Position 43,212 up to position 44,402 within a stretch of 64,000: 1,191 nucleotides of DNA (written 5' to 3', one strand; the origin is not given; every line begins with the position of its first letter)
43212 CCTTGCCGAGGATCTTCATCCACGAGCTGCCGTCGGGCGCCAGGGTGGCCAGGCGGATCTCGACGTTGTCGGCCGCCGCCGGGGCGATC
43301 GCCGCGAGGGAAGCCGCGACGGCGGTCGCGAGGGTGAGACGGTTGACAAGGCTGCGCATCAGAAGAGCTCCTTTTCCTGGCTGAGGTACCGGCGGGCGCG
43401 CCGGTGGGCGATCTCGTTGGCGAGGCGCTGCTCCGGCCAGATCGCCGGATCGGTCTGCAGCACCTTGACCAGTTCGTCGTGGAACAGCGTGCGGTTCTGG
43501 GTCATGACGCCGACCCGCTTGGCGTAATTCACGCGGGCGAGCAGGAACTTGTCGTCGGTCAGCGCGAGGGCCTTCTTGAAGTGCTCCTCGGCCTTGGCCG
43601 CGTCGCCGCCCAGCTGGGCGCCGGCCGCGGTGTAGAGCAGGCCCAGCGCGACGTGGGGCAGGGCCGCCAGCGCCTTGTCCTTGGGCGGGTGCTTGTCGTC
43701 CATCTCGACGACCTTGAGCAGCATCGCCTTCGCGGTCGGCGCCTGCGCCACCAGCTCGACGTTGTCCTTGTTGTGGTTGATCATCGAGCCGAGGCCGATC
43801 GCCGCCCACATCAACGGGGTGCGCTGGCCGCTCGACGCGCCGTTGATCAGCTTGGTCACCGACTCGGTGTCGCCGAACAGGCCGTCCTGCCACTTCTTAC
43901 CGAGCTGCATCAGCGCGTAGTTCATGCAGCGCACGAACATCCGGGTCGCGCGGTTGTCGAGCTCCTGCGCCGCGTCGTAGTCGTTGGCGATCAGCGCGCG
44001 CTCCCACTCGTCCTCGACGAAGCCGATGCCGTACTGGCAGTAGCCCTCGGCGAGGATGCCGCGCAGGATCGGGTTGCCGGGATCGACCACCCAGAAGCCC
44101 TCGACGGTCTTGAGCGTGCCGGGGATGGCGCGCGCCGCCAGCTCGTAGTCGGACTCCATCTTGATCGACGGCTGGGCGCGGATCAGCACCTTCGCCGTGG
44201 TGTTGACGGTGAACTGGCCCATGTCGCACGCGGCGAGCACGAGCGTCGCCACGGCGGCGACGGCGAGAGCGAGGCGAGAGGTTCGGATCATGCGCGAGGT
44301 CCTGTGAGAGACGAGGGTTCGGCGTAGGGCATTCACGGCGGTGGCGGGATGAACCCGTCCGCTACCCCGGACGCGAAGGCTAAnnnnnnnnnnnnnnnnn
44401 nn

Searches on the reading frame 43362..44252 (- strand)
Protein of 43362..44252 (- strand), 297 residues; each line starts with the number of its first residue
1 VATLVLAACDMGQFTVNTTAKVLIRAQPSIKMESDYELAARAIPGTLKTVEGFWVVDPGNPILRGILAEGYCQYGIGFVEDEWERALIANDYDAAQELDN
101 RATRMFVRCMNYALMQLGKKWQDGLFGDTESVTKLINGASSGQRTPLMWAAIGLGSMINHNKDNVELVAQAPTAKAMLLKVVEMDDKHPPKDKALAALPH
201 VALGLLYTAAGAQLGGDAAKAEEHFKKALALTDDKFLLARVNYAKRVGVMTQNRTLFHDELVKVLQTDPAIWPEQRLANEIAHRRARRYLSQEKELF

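Call 13: search_protein_families(library=pfam, proteins=[window:43362-44252:-], max_evalue=0.01)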
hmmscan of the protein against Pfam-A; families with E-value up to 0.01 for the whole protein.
window:43362-44252:- (297 aa): 1 family
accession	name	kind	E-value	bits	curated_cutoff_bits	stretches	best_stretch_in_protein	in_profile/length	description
PF16811.11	TAtT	-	6.1e-57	193.4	26.5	1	33-297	2-263/263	TRAP transporter T-component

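Call 69: search_solved_structures(query=window:43362-44252:-, max_evalue=0.001, show_alignments=1)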
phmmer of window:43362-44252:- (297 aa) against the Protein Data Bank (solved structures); distinct sequences matched with E-value up to 0.001: 2.
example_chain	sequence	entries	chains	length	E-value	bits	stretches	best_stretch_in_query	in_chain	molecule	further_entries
3u64_A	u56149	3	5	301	5.2e-09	38.7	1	32-289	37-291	Protein TP_0956 | TatT (Tp0956)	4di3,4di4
8g52_A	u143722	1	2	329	5e-05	25.7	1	147-280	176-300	TPR_REGION domain-containing protein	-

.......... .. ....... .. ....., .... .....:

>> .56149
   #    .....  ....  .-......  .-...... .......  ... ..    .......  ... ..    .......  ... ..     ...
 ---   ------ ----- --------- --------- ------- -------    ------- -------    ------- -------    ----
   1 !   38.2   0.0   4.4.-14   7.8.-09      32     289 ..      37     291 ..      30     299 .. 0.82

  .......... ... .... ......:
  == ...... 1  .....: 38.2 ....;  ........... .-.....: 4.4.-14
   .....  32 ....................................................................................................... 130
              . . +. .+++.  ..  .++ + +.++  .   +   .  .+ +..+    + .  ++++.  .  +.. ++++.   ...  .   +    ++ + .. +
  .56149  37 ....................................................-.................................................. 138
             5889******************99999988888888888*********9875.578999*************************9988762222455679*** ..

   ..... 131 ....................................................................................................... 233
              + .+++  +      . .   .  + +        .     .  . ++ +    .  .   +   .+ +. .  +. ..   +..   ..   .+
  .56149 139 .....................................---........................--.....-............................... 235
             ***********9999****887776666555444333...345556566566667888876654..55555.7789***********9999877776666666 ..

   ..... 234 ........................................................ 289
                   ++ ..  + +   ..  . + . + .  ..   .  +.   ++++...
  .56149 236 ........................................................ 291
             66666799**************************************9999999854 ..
